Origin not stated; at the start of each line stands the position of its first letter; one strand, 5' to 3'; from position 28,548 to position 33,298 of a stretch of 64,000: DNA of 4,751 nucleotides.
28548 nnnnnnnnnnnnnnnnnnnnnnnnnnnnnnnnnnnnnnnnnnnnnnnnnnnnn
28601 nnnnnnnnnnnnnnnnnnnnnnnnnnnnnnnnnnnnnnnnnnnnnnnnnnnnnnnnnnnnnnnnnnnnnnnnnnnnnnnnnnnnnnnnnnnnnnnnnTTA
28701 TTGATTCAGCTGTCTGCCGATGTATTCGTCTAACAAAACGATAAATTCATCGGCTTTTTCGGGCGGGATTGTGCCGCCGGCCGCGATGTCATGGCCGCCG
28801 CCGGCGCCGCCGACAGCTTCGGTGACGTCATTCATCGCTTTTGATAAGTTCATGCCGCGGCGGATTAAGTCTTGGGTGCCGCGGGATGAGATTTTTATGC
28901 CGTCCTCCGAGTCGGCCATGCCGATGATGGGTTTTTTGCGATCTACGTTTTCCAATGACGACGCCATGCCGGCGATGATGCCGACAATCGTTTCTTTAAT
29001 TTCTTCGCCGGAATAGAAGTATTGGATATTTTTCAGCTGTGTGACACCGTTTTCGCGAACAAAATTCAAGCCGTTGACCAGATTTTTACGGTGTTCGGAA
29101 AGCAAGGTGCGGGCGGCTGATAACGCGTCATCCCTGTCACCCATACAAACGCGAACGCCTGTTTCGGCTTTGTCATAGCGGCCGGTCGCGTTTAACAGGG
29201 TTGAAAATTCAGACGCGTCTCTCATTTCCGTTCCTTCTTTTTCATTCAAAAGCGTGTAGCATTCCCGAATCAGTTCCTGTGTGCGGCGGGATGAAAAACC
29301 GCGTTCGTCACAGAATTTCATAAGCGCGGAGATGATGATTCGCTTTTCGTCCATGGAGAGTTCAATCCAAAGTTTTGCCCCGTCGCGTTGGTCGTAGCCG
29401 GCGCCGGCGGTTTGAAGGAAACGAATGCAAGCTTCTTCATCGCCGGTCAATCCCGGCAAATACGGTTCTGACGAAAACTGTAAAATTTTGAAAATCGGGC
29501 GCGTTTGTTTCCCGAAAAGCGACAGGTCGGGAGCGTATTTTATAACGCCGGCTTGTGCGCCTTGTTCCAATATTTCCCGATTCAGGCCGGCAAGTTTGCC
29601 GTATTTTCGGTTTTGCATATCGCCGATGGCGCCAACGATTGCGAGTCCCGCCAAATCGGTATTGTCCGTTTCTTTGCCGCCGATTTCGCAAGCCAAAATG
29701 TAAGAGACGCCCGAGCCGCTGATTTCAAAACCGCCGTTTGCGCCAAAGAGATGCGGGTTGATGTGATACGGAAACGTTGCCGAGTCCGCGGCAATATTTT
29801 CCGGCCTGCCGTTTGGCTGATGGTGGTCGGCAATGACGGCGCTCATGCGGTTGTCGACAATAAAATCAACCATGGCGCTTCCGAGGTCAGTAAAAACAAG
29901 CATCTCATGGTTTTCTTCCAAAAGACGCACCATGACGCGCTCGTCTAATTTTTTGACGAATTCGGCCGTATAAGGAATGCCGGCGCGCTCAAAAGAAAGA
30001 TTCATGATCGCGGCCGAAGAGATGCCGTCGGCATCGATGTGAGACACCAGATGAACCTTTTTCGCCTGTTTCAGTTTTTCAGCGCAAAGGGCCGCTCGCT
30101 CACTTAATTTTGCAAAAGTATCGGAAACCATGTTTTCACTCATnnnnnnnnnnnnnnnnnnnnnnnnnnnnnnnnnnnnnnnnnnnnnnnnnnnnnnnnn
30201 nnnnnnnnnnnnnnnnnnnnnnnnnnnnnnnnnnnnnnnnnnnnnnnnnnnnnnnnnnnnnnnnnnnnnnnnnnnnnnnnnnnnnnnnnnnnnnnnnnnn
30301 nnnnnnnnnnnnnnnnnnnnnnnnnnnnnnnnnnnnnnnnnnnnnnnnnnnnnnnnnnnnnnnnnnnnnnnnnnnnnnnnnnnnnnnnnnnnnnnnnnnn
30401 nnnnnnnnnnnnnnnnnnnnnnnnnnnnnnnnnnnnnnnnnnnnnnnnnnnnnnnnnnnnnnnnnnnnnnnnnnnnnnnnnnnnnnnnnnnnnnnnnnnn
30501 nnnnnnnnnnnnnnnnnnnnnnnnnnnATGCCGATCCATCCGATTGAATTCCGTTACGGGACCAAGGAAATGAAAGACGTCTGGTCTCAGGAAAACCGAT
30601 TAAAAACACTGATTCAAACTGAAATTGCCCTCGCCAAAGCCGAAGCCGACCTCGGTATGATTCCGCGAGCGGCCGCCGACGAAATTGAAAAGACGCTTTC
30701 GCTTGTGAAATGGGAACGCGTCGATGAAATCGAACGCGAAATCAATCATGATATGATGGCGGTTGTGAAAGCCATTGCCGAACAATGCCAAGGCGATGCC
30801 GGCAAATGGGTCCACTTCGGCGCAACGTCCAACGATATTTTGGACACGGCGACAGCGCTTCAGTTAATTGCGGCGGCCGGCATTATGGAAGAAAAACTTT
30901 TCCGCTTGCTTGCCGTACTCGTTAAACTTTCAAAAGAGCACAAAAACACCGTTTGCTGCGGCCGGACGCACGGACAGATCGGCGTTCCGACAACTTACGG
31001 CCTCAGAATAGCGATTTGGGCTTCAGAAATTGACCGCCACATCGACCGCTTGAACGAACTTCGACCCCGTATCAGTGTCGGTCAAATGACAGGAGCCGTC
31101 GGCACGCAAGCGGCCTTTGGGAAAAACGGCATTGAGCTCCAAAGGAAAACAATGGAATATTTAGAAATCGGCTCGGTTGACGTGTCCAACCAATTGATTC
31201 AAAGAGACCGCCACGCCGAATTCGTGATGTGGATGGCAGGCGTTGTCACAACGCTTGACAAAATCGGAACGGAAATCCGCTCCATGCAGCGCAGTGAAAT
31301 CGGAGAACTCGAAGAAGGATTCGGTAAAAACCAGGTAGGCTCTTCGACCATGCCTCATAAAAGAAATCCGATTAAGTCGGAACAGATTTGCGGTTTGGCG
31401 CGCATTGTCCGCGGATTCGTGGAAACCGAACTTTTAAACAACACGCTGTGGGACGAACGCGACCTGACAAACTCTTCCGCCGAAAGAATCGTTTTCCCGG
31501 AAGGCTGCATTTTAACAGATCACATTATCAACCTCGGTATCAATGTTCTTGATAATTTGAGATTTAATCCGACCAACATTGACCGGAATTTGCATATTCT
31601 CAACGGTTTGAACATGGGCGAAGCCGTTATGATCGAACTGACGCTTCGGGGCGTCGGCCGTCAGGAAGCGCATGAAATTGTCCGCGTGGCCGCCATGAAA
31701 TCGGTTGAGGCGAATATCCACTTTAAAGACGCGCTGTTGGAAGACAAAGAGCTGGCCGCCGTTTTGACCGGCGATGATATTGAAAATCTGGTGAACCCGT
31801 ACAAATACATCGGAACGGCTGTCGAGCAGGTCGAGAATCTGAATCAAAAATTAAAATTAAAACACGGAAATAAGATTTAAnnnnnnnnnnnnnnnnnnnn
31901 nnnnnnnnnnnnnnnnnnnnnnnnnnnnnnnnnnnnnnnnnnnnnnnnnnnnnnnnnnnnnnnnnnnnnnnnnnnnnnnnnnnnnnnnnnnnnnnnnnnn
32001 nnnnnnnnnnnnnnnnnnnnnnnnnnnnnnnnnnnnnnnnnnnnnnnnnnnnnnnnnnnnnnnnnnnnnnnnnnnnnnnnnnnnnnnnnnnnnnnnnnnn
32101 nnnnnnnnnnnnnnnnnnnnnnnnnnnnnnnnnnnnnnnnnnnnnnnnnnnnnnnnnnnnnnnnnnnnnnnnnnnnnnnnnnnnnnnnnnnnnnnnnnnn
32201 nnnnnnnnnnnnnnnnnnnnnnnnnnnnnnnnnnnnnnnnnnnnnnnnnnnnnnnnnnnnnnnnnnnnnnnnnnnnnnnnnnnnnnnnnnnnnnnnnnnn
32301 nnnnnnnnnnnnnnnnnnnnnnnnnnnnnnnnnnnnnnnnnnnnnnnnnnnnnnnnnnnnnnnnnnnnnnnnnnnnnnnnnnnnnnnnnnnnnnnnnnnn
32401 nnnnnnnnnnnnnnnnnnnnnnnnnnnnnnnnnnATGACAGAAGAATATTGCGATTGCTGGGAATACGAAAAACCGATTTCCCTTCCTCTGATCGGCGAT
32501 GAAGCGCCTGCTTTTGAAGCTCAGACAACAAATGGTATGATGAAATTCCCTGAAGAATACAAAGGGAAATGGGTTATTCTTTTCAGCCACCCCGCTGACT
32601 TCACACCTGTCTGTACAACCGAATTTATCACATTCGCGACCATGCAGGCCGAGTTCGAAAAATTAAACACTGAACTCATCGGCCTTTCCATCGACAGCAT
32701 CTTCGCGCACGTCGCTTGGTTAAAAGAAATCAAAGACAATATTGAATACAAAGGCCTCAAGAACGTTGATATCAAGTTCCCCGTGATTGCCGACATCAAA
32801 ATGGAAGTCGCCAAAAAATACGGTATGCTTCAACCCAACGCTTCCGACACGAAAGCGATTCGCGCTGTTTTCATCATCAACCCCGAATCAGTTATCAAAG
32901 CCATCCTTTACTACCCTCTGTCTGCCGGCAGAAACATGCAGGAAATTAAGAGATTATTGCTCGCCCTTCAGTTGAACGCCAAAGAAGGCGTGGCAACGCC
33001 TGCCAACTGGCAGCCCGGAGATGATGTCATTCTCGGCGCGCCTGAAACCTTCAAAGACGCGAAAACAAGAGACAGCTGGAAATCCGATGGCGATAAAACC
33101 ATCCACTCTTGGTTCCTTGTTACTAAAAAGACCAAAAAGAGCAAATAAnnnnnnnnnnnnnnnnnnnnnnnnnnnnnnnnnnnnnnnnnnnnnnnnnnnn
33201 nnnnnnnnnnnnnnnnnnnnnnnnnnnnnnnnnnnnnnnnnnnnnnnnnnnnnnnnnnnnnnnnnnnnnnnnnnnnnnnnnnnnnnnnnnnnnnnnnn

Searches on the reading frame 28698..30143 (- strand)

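Call 9: search_protein_families(library=pfam, proteins=[window:28698-30143:-], max_evalue=0.01)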
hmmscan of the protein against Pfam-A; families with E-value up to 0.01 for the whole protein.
window:28698-30143:- (481 aa): 3 families
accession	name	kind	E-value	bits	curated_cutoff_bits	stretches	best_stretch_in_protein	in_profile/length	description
PF21763.2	DHH_CID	-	5.7e-24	84.8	27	1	209-292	1-84/84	DHH-CID domain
PF02272.25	DHHA1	-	1.4e-15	58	25.9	1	374-475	3-100/102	DHHA1 domain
PF01368.27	DHH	-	2.1e-07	31.7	28.1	1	29-171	1-124/125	DHH family, N-terminal domain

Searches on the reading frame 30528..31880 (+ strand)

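Call 35: search_protein_families(library=pfam, proteins=[window:30528-31880:+], max_evalue=0.0001)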
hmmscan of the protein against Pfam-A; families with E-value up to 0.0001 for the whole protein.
window:30528-31880:+ (450 aa): 2 families
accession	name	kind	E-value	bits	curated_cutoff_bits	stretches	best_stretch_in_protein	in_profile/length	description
PF00206.25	Lyase_1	-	1.2e-53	183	27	1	12-296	7-312/312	Lyase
PF10397.14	ADSL_C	-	2.1e-21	76.4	32.7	1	360-437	1-78/79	Adenylosuccinate lyase C-terminus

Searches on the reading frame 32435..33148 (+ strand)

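Call 35: search_protein_families(library=pfam, proteins=[window:32435-33148:+], max_evalue=0.0001)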
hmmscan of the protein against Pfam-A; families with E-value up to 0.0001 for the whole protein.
window:32435-33148:+ (237 aa): 3 families
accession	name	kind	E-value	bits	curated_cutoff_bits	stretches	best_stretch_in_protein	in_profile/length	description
PF00578.27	AhpC-TSA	-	5.6e-33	114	26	1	20-156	1-123/124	AhpC/TSA family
PF08534.16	Redoxin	-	1.3e-15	58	26.6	1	21-157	3-131/148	Redoxin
PF10417.14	1-cysPrx_C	-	9.6e-13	48.3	21.1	1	177-212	1-37/41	C-terminal domain of 1-Cys peroxiredoxin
